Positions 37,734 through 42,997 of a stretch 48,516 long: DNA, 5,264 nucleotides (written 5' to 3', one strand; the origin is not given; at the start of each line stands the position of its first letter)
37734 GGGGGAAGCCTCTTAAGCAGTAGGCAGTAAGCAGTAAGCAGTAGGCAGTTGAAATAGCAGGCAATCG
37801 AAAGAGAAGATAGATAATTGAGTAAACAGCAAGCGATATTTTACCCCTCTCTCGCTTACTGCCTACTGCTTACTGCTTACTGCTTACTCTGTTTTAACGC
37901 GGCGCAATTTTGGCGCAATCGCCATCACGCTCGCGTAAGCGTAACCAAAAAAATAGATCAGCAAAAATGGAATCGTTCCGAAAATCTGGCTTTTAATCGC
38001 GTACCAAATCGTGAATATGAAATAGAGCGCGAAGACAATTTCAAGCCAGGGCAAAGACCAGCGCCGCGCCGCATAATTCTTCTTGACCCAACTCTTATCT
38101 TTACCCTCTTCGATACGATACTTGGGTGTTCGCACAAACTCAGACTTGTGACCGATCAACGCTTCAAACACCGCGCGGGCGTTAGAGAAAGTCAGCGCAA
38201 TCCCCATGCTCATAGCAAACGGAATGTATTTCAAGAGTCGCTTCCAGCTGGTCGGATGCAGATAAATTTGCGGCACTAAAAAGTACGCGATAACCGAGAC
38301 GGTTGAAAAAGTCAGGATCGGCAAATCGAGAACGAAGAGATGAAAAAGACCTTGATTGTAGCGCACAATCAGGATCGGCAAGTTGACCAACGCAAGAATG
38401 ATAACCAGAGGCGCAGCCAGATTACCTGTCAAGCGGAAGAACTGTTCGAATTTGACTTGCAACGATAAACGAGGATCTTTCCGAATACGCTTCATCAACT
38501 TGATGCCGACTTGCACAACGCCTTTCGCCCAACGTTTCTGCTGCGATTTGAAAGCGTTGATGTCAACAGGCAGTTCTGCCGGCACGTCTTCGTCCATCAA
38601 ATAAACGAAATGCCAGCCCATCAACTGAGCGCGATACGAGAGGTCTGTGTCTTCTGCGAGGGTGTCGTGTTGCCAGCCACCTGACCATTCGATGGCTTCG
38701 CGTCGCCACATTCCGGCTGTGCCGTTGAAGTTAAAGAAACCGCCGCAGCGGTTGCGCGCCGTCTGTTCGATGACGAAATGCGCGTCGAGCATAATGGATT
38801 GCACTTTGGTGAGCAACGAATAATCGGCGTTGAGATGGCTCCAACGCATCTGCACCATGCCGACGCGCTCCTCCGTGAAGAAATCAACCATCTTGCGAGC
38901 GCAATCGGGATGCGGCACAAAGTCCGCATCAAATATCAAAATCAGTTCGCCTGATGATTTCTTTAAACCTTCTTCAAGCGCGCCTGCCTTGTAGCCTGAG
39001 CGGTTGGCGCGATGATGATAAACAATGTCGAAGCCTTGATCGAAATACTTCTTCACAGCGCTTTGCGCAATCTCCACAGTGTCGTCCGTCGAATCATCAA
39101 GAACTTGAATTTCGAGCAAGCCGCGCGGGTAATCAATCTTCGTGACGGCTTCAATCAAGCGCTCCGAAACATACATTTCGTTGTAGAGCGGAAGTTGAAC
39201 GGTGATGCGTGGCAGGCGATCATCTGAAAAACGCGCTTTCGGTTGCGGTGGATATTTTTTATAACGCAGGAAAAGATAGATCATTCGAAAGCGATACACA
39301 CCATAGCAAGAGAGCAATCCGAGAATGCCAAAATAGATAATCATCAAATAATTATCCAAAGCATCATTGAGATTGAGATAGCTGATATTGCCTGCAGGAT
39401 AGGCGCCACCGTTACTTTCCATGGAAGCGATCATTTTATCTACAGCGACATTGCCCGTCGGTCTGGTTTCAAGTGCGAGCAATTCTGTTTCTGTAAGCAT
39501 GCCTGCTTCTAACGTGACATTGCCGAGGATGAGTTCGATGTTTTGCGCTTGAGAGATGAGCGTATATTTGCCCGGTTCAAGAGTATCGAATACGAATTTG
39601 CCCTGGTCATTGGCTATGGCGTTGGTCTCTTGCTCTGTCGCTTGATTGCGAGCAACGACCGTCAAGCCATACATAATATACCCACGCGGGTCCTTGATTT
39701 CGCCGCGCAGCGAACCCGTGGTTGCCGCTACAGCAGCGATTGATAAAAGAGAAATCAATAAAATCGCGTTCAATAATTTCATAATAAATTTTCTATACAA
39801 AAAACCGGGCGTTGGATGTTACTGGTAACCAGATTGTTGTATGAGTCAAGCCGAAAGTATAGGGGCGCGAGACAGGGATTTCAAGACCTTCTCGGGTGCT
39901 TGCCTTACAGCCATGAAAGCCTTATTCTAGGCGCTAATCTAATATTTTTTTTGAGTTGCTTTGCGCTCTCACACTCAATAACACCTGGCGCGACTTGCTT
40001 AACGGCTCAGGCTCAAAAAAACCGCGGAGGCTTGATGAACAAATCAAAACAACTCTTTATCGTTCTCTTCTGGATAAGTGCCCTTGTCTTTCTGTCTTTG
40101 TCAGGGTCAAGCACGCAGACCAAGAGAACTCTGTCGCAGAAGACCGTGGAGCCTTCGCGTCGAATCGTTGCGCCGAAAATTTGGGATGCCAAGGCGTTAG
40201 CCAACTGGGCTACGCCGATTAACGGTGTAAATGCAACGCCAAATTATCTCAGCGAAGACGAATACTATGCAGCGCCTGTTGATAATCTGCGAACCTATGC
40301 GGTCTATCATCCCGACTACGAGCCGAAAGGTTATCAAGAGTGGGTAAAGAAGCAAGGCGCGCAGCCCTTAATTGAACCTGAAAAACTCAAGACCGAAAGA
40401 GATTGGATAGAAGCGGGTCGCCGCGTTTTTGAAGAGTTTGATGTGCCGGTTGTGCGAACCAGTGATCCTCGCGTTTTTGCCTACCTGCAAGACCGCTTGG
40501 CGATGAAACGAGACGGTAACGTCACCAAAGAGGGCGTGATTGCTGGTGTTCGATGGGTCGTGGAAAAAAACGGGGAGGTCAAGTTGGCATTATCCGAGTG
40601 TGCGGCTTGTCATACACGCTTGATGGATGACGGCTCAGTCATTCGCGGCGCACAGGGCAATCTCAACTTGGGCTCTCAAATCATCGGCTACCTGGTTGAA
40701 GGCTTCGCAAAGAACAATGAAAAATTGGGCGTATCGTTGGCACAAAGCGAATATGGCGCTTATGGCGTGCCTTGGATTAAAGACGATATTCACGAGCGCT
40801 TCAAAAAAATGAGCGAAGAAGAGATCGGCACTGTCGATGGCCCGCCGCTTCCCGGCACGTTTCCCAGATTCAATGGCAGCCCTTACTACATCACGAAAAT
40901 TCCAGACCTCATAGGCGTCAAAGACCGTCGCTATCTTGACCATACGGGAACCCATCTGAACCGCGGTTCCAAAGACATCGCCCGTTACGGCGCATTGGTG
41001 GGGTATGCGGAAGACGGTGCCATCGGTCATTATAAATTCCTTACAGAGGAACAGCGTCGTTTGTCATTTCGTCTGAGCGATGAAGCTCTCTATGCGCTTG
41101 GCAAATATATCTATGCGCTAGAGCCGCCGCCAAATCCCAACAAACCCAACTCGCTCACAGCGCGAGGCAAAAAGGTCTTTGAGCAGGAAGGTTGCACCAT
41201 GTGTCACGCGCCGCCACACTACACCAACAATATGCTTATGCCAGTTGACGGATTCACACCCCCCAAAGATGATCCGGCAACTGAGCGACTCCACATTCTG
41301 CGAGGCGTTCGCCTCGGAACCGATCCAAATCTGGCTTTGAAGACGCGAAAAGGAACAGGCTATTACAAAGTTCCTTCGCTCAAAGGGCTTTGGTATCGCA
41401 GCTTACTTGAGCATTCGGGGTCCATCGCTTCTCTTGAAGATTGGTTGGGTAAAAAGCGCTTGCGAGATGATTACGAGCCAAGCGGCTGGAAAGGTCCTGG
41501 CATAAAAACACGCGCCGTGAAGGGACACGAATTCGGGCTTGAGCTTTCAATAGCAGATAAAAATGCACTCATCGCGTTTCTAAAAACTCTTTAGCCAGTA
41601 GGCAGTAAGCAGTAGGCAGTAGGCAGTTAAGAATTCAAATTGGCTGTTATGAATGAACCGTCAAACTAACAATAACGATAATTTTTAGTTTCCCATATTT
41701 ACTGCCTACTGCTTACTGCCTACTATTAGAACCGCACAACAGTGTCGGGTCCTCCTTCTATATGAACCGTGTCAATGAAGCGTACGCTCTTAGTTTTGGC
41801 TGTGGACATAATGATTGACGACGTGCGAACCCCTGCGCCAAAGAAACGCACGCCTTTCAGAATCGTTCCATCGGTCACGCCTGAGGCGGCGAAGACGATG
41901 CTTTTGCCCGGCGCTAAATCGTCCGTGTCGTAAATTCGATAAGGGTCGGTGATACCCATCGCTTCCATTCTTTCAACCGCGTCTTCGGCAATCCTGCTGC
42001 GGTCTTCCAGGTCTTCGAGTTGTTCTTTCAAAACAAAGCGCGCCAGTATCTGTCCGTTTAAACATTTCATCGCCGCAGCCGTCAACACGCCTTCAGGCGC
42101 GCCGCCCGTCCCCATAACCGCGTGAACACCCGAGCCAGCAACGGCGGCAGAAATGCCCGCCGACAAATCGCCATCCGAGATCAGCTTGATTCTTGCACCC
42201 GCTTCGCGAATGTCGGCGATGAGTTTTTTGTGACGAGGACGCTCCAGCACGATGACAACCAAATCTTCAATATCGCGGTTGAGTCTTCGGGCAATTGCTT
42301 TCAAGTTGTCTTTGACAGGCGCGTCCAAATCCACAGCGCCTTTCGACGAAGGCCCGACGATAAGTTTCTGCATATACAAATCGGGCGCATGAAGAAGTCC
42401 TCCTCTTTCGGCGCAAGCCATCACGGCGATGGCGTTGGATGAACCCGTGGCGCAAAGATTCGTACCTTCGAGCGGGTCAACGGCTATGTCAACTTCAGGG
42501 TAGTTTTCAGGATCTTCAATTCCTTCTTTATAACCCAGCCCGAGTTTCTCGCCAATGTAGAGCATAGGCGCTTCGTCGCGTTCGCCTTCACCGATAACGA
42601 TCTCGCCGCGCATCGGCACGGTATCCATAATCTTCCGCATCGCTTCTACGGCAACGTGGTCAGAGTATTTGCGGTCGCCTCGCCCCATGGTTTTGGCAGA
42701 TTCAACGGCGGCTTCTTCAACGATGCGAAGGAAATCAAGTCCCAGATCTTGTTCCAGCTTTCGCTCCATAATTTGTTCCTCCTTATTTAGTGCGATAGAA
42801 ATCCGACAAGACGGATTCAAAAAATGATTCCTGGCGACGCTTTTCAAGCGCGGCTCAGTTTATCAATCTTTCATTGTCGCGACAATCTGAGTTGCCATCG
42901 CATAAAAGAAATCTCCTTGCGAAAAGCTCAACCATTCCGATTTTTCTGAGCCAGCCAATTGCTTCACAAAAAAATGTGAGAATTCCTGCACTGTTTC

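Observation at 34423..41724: Unplaced repeat family: inverted arrays of tandem heptamers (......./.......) flanking a fixed-length, non-conserved spacer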

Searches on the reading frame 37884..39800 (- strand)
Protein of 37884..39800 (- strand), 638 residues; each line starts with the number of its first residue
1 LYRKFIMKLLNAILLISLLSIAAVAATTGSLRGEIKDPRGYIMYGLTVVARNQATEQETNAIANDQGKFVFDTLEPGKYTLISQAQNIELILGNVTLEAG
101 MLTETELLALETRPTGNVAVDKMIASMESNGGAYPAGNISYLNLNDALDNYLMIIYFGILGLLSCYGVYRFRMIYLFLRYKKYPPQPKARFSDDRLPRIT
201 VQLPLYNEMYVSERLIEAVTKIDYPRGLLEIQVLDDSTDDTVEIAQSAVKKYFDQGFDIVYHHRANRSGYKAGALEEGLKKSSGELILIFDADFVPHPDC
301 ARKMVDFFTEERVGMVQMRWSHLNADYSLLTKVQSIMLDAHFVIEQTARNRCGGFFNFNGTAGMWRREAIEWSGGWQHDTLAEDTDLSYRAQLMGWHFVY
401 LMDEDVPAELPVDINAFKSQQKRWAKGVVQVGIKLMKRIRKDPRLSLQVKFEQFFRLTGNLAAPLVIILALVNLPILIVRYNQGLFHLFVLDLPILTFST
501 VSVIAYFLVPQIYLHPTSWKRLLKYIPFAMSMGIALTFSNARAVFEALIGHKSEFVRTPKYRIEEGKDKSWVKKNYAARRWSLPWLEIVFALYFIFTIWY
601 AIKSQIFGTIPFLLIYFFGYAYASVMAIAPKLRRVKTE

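Call 10: search_protein_families(library=pfam, proteins=[window:37884-39800:-])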
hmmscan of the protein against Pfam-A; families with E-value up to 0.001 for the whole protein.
window:37884-39800:- (638 aa): 6 families
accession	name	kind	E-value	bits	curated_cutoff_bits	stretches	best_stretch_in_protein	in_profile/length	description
PF13641.12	Glyco_tranf_2_3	-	6.3e-21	75.9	27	1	197-427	1-230/230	Glycosyltransferase like family 2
PF00535.33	Glycos_transf_2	-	6.5e-20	72.2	23.3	1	202-369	3-163/168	Glycosyl transferase family 2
PF13632.12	Glyco_trans_2_3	-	2.7e-18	66.9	27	1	287-485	2-153/198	Glycosyl transferase family group 2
PF13506.12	Glyco_transf_21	-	5.9e-10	39.3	21.7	1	266-426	13-174/174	Glycosyl transferase family 21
PF13620.12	CarboxypepD_reg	-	2.1e-09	38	32.3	1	30-100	1-72/82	Carboxypeptidase regulatory-like domain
PF10111.15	Glyco_tranf_2_2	-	0.00019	21.5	27.3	1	208-390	12-198/276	Glycosyltransferase like family 2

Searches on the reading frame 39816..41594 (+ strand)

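Call 10: search_protein_families(library=pfam, proteins=[window:39816-41594:+])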
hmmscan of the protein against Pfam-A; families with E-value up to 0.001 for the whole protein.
window:39816-41594:+ (592 aa): 1 family
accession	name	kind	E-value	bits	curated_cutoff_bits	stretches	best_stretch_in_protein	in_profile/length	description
PF00034.26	Cytochrom_C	-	5.4e-05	24.9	21.3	0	449-465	2-17/90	Cytochrome c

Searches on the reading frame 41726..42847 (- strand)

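Call 10: search_protein_families(library=pfam, proteins=[window:41726-42847:-])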
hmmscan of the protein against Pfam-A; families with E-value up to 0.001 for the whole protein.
window:41726-42847:- (373 aa): 1 family
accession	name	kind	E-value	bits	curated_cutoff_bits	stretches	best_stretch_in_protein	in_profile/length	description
PF03320.18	FBPase_glpX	-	4.5e-126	420.3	27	1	34-362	2-307/307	Bacterial fructose-1,6-bisphosphatase, glpX-encoded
